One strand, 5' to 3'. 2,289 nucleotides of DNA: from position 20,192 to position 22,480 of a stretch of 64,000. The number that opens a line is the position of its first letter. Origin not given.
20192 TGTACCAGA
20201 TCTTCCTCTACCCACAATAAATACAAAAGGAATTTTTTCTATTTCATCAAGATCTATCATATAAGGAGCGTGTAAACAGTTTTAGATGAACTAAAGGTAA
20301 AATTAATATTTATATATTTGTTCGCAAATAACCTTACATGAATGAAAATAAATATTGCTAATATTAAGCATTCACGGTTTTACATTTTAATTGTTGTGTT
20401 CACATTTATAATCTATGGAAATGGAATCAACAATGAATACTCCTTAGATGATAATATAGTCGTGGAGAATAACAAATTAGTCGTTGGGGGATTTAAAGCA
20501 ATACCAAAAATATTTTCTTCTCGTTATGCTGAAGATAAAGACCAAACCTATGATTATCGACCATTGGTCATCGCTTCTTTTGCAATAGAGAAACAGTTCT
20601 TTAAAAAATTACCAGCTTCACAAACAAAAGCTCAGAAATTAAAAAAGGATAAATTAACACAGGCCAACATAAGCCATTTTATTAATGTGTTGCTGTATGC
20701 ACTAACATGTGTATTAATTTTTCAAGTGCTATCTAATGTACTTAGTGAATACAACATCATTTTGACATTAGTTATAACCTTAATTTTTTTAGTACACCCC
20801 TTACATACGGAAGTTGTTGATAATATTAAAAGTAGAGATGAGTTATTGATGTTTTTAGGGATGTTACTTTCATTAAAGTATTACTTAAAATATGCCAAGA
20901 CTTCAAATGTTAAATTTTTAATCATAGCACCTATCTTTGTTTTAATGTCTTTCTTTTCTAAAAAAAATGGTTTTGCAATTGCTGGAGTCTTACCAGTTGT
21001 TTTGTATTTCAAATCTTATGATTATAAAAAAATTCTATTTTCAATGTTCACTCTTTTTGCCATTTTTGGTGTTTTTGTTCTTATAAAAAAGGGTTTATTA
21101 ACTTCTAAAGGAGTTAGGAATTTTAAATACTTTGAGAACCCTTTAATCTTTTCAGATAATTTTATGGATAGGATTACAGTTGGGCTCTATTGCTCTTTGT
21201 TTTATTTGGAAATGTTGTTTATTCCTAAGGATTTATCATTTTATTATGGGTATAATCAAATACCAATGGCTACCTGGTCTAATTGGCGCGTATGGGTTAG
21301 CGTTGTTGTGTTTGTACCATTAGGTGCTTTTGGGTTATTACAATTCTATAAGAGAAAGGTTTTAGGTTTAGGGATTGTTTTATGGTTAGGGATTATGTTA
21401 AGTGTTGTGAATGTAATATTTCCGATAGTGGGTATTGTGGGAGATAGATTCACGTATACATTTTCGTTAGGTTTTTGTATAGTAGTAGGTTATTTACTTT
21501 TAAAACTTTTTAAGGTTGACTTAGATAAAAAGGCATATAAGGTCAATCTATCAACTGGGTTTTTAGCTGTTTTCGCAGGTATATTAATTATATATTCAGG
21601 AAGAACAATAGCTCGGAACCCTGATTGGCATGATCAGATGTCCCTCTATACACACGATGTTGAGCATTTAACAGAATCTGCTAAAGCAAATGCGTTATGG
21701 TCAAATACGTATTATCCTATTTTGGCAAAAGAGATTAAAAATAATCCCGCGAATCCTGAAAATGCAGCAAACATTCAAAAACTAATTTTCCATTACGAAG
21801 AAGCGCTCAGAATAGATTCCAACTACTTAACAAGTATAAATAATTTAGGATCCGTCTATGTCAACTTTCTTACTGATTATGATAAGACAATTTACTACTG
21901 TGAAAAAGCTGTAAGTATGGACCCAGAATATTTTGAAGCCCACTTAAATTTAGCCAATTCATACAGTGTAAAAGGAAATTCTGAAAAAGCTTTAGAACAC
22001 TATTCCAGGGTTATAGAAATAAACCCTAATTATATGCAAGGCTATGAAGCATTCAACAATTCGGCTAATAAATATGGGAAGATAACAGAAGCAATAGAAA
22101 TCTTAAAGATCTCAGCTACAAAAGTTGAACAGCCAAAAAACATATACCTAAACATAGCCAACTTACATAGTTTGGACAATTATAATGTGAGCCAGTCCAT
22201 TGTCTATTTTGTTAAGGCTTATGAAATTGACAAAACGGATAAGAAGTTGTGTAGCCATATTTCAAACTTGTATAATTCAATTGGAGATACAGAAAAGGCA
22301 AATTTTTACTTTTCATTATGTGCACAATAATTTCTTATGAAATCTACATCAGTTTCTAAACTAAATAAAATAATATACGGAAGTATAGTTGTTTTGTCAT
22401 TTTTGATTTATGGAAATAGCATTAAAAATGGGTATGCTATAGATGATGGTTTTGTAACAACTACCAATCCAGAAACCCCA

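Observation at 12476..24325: Arn/Gtr-like lipid-carrier glycosylation locus with an ACP-built acyl group, hydroxylase, sulfotransferase and TMTC-like GT-C/TPR terminal transferases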

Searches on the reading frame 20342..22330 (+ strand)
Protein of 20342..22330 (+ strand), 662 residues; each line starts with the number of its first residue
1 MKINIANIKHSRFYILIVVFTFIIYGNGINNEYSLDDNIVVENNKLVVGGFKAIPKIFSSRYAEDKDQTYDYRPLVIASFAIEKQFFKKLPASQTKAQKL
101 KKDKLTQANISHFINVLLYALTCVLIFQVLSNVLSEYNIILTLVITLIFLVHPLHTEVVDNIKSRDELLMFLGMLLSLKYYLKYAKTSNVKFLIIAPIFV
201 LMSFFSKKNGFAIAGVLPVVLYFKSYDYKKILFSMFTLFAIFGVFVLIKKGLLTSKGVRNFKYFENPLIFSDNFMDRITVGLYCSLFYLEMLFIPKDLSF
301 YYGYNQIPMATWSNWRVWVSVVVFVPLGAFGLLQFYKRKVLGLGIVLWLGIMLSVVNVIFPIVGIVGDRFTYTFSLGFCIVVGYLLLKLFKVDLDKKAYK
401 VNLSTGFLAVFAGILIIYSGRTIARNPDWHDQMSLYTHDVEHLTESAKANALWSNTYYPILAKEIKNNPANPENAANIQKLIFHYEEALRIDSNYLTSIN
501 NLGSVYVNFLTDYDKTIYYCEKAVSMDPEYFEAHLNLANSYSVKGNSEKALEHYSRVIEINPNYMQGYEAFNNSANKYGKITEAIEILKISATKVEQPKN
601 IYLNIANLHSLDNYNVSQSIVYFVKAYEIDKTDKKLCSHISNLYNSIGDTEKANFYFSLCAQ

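Call 3: search_protein_families(library=pfam, proteins=[window:20342-22330:+], max_evalue=0.01)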
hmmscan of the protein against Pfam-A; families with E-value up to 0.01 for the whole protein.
window:20342-22330:+ (662 aa): 12 families
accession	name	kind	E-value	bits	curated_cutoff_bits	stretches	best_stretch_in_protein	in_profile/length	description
PF00515.34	TPR_1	-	7.2e-13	48.2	27.8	1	532-564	2-34/34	Tetratricopeptide repeat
PF13181.12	TPR_8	-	7.6e-11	41.7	25.7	1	532-564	2-34/34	Tetratricopeptide repeat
PF13414.12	TPR_11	-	3.1e-10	40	26.8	1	544-568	7-31/42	TPR repeat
PF07719.23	TPR_2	-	9e-10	38.4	27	1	532-564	2-34/34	Tetratricopeptide repeat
PF13431.12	TPR_17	-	3.3e-09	36.7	24.4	1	519-552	1-34/34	Tetratricopeptide repeat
PF14559.12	TPR_19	-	3e-08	34.3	25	1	512-563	6-57/68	Tetratricopeptide repeat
PF08409.16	TMTC_DUF1736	-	6.4e-08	32.9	27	1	260-325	6-72/75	Protein O-mannosyl-transferase TMTC, DUF1736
PF13424.12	TPR_12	-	0.00011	22.7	30.1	1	497-560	4-74/77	Tetratricopeptide repeat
PF13174.12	TPR_6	-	0.00077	20.4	26.3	0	532-563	1-32/33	Tetratricopeptide repeat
PF12895.13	ANAPC3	-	0.002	18.8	27.2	1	512-589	4-80/82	Anaphase-promoting complex, cyclosome, subunit 3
PF13176.12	TPR_7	-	0.0032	17.9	27.9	0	533-561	1-29/36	Tetratricopeptide repeat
PF13432.12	TPR_16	-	0.0077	17.1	32.7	0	521-563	21-63/65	Tetratricopeptide repeat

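Call 6: search_protein_families(library=ncbifam, proteins=[window:20342-22330:+], max_evalue=0.001)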
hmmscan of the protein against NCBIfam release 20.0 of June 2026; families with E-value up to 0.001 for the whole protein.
window:20342-22330:+ (662 aa): 7 families
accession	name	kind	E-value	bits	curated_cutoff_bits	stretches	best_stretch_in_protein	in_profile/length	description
NF040959.1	MamA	equivalog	4.2e-16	59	200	2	512-657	52-196/204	magnetosome protein MamA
TIGR02917.1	PEP_TPR_lipo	equivalog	1.1e-09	36.8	312.2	1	485-653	488-654/899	XrtA/PEP-CTERM system TPR-repeat protein PrsT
TIGR02521.1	type_IV_pilW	equivalog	3.4e-08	33.3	154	1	512-657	46-192/234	type IV pilus biogenesis/stability protein PilW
NF033762.1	social_mot_Tgl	equivalog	4.1e-08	32.9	225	1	481-586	85-191/252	social motility TPR repeat lipoprotein Tgl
NF047558.1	TPR_END_plus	domain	5.1e-07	29.5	32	1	533-566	1-34/56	TPR end-of-group domain-containing protein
NF047507.1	TPR_BatC_Lepto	exception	0.00019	21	175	1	512-565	73-130/214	TPR repeat-containing protein BatC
NF008757.0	PRK11788.1-5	equivalog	0.00079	18.7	363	0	513-623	196-304/388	lipopolysaccharide assembly protein LapB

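Call 9: find_homologous_proteins(query=window:20342-22330:+, max_evalue=0.00001)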
Query window:20342-22330:+ (662 aa): 937 proteins with E <= 0.00001 among 8000 candidates; the best 120 are listed.
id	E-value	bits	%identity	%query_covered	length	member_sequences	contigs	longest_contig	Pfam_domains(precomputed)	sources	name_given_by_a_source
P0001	0.0e+0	1466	100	100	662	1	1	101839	PF14559.13,PF13431.13,PF13414.13,PF08409.17,PF00515.35,PF13181.13,PF07719.24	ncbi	-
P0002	0.0e+0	1098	73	100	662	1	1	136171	PF14559.13,PF13431.13,PF13414.13,PF08409.17,PF00515.35,PF13181.13,PF07719.24,PF13174.13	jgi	jgi:hypothetical protein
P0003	0.0e+0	1051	69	100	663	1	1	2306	PF14559.13,PF13431.13,PF13414.13,PF00515.35,PF13181.13,PF07719.24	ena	-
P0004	0.0e+0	1035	67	100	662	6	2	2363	PF13431.13,PF13414.13,PF08409.17,PF00515.35,PF13181.13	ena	-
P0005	0.0e+0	1033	68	100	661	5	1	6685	PF13414.13,PF00515.35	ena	-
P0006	7.4e-281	951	64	100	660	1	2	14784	PF13431.13,PF13414.13,PF00515.35,PF13181.13,PF07719.24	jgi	jgi:tetratricopeptide (TPR) repeat protein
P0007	3.7e-280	949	63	100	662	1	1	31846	PF13414.13,PF00515.35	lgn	-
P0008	5.8e-279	945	62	100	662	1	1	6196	PF13414.13,PF00515.35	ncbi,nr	ncbi:MAG: DUF1736 domain-containing protein [Flavobacteriales bacterium]|nr:DUF1736 domain-containin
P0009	2.0e-276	937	62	100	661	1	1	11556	PF13414.13,PF08409.17,PF00515.35,PF13181.13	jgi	jgi:tetratricopeptide (TPR) repeat protein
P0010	4.9e-276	935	63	100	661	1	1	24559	PF13431.13,PF13414.13,PF00515.35,PF13181.13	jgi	jgi:tetratricopeptide (TPR) repeat protein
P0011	2.2e-273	927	63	100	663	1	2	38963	PF13414.13,PF08409.17,PF00515.35,PF13181.13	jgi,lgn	jgi:tetratricopeptide (TPR) repeat protein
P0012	2.6e-271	920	62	100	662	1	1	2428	PF14559.13,PF13431.13,PF13414.13,PF00515.35,PF07719.24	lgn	-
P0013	8.4e-268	908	60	100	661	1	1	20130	PF13431.13,PF13414.13,PF08409.17,PF00515.35,PF13181.13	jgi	jgi:tetratricopeptide (TPR) repeat protein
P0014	8.9e-268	908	62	100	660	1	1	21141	PF13414.13,PF08409.17,PF00515.35,PF07719.24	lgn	-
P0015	3.7e-265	900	61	100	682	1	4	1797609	PF14559.13,PF13431.13,PF13414.13,PF00515.35,PF13181.13,PF07719.24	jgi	jgi:protein O-mannosyl-transferase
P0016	1.2e-262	891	60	99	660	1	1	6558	PF14559.13,PF13431.13,PF13414.13,PF08409.17,PF00515.35,PF07719.24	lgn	-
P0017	4.7e-262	889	59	100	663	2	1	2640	PF14559.13,PF13431.13,PF13414.13,PF08409.17,PF00515.35,PF13424.13,PF13181.13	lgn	-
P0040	2.4e-244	831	57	100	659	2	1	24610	PF14559.13,PF13414.13,PF08409.17,PF00515.35,PF13424.13,PF13176.13,PF13181.13,PF07719.24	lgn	-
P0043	2.9e-243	827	55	100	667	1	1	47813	PF14559.13,PF13431.13,PF08409.17,PF00515.35,PF13181.13,PF07719.24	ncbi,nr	ncbi:MAG: DUF1736 domain-containing protein [Flavobacteriales bacterium]|nr:DUF1736 domain-containin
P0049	4.5e-239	813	56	100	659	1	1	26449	PF14559.13,PF13414.13,PF08409.17,PF00515.35,PF13424.13,PF13181.13,PF07719.24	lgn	-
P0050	5.7e-238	810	56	100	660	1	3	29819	PF14559.13,PF13431.13,PF13414.13,PF08409.17,PF00515.35,PF13424.13,PF13181.13,PF07719.24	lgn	-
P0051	1.6e-237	808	56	100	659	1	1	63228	PF14559.13,PF13414.13,PF08409.17,PF00515.35,PF13424.13,PF13176.13,PF13181.13,PF07719.24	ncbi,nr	ncbi:MAG: tetratricopeptide repeat protein [Vicingaceae bacterium]|nr:tetratricopeptide repeat prote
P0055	1.1e-236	806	56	100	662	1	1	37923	PF14559.13,PF13414.13,PF08409.17,PF00515.35,PF13424.13,PF13181.13,PF07719.24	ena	-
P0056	1.2e-235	802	56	100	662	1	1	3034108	PF00515.35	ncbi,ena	-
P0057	2.3e-235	801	56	100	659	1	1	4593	PF14559.13,PF13414.13,PF08409.17,PF00515.35,PF13424.13,PF13181.13,PF07719.24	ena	-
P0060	1.8e-230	785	54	99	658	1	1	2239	PF14559.13,PF13431.13,PF13414.13,PF08409.17,PF00515.35,PF13424.13,PF13176.13,PF13181.13,PF07719.24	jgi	jgi:tetratricopeptide (TPR) repeat protein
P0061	9.7e-230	783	55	100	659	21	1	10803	PF14559.13,PF13431.13,PF13414.13,PF08409.17,PF00515.35,PF13424.13,PF13176.13,PF13181.13,PF07719.24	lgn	-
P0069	2.0e-224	765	53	99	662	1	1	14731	PF13431.13,PF13414.13,PF08409.17,PF13176.13,PF13428.13,PF13374.13,PF14559.13,PF00515.35,PF13424.13,PF13181.13,PF07719.24,PF13174.13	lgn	-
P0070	5.0e-224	764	52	100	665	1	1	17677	PF13431.13,PF08409.17,PF00515.35,PF13181.13,PF07719.24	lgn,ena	-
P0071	1.2e-223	762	53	100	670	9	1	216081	PF14559.13,PF13431.13,PF13414.13,PF08409.17,PF00515.35,PF13424.13,PF13176.13,PF13181.13,PF07719.24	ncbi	-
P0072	3.4e-223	761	52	99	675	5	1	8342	PF14559.13,PF13431.13,PF13414.13,PF08409.17,PF00515.35,PF13424.13,PF13176.13,PF13181.13,PF07719.24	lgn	-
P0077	5.4e-218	744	51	100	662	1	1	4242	PF14559.13,PF13431.13,PF13414.13,PF08409.17,PF00515.35,PF13424.13,PF13176.13,PF13181.13,PF07719.24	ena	-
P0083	1.3e-215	736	51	100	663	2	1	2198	PF14559.13,PF13431.13,PF13414.13,PF08409.17,PF00515.35,PF13424.13,PF13176.13,PF13181.13,PF07719.24,PF13174.13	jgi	-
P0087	2.3e-207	709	48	100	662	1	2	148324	PF14559.13,PF13431.13,PF13414.13,PF08409.17,PF00515.35,PF13424.13,PF13176.13,PF21033.5,PF13181.13,PF07719.24,PF13174.13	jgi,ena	-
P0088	2.9e-204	698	65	71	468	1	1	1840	PF13414.13,PF08409.17,PF00515.35,PF07719.24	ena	-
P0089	1.0e-203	697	49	100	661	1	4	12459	PF13431.13,PF13414.13,PF08409.17,PF00515.35,PF13424.13,PF13176.13,PF13181.13,PF07719.24,PF13174.13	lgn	-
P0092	1.8e-201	689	50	99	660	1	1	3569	PF14559.13,PF13431.13,PF13414.13,PF08409.17,PF00515.35,PF13181.13,PF07719.24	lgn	-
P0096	1.4e-199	683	49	100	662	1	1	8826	PF13431.13,PF13414.13,PF08409.17,PF00515.35,PF13424.13,PF13176.13,PF13181.13,PF07719.24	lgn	-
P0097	7.0e-199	681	49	100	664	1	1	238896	PF14559.13,PF13431.13,PF00515.35,PF13424.13,PF13176.13,PF13181.13,PF07719.24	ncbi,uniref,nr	ncbi:tetratricopeptide repeat protein [Vicingus serpentipes]|uniref:Tetratricopeptide repeat protein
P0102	9.7e-180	617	52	79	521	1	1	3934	PF14559.13,PF13431.13,PF08409.17,PF00515.35,PF13424.13,PF13428.13,PF13181.13,PF07719.24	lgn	-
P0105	9.5e-177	607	45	99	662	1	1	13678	PF13431.13,PF13414.13,PF08409.17,PF13181.13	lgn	-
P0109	7.6e-163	562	55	74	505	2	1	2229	PF08409.17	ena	-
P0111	6.6e-157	542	59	63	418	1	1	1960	PF08409.17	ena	-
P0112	2.2e-155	537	42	97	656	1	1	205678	PF13431.13,PF13414.13,PF00515.35,PF13181.13,PF07719.24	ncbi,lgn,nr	ncbi:MAG: hypothetical protein P1U56_00010 [Saprospiraceae bacterium]|nr:hypothetical protein [Sapro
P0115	1.0e-152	528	56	64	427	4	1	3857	PF14559.13,PF13431.13,PF13414.13,PF08409.17,PF00515.35,PF13424.13,PF13176.13,PF13181.13,PF07719.24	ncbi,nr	ncbi:MAG: DUF1736 domain-containing protein, partial [Flavobacteriales bacterium]|nr:DUF1736 domain-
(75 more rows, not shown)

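Call 10: find_encoding_contigs(protein=P0002, flank=10000, max_places=2)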
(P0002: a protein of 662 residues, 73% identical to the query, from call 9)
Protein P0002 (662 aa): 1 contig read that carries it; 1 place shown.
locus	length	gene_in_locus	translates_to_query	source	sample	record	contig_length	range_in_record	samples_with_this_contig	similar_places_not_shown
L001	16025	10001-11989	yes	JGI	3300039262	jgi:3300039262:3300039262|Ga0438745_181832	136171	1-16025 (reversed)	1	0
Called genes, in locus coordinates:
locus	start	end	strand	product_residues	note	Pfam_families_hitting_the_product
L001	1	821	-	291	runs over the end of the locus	PF00685:Sulfotransfer_1, PF13469:Sulfotransfer_3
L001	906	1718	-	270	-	PF03567:Sulfotransfer_2 (weak), PF06990:Gal-3-0_sulfotr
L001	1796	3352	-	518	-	PF04820:Trp_halogenase (weak)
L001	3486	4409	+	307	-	-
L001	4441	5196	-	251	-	PF05118:Asp_Arg_Hydrox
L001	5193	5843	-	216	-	PF13302:Acetyltransf_3, PF13420:Acetyltransf_4 (weak)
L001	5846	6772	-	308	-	PF00535:Glycos_transf_2, PF10111:Glyco_tranf_2_2 (weak)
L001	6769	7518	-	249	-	PF23441:SDR (faint), PF00106:adh_short, PF01370:Epimerase, PF08659:KR, PF13561:adh_short_C2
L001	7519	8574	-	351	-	PF08545:ACP_syn_III, PF08541:ACP_syn_III_C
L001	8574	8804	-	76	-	-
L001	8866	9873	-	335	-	PF00195:Chal_sti_synt_N (weak), PF08392:FAE1_CUT1_RppA, PF08545:ACP_syn_III, PF08541:ACP_syn_III_C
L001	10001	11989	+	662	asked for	PF08409:TMTC_DUF1736 (faint), PF13181:TPR_8 (faint), PF13414:TPR_11 (faint), PF13431:TPR_17 (faint), PF14559:TPR_19 (faint), PF13174:TPR_6 (faint), PF00515:TPR_1, PF07719:TPR_2 (weak)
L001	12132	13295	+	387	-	-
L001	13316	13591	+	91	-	-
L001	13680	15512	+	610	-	PF19081:Ig_7, PF00801:PKD (weak), PF18911:PKD_4, PF13585:CHU_C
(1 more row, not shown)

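Call 11: find_encoding_contigs(protein=P0097, flank=10000, max_places=2)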
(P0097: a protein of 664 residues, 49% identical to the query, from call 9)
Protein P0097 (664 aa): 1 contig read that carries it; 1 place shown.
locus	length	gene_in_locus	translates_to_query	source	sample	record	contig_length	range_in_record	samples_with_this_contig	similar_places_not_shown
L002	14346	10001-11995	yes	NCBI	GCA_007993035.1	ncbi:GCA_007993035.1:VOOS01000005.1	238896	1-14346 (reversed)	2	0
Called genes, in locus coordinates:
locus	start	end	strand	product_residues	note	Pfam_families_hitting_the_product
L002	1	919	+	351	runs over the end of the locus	PF08545:ACP_syn_III, PF08541:ACP_syn_III_C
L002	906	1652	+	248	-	PF23441:SDR (weak), PF00106:adh_short, PF08659:KR, PF13561:adh_short_C2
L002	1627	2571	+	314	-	PF00535:Glycos_transf_2, PF10111:Glyco_tranf_2_2 (weak)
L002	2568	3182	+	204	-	PF13302:Acetyltransf_3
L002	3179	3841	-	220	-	PF05118:Asp_Arg_Hydrox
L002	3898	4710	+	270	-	PF05118:Asp_Arg_Hydrox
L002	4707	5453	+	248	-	PF05118:Asp_Arg_Hydrox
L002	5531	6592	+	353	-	PF00685:Sulfotransfer_1 (weak), PF13469:Sulfotransfer_3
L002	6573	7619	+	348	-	PF00685:Sulfotransfer_1, PF13469:Sulfotransfer_3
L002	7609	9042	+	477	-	PF03062:MBOAT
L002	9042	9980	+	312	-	-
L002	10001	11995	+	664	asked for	PF00515:TPR_1 (faint), PF07719:TPR_2 (faint), PF13181:TPR_8 (faint), PF13424:TPR_12 (faint), PF13431:TPR_17 (faint), PF13176:TPR_7 (faint), PF14559:TPR_19 (faint)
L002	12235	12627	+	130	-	-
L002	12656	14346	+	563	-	?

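Call 13: find_encoding_contigs(protein=P0056, flank=10000, max_places=1)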
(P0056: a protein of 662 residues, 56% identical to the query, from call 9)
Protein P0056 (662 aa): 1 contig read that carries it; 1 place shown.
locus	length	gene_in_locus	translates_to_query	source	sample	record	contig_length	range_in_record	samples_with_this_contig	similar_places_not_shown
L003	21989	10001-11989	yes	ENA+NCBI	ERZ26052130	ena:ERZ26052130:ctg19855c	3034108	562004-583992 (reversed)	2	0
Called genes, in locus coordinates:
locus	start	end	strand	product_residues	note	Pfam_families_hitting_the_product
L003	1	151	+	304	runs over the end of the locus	PF00535:Glycos_transf_2, PF10111:Glyco_tranf_2_2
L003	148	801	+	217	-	PF13302:Acetyltransf_3 (weak)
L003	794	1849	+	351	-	PF13621:Cupin_8, PF08007:JmjC_2 (faint)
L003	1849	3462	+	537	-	-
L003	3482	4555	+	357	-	PF13621:Cupin_8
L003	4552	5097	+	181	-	-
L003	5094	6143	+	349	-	PF13621:Cupin_8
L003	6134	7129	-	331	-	PF00685:Sulfotransfer_1, PF13469:Sulfotransfer_3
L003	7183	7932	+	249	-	PF05118:Asp_Arg_Hydrox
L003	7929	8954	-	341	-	PF00685:Sulfotransfer_1, PF13469:Sulfotransfer_3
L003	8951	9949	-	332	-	PF00685:Sulfotransfer_1, PF13469:Sulfotransfer_3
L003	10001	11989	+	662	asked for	PF00515:TPR_1 (faint)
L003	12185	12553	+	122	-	-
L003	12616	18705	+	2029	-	PF00801:PKD, PF18911:PKD_4, PF13585:CHU_C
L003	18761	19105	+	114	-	-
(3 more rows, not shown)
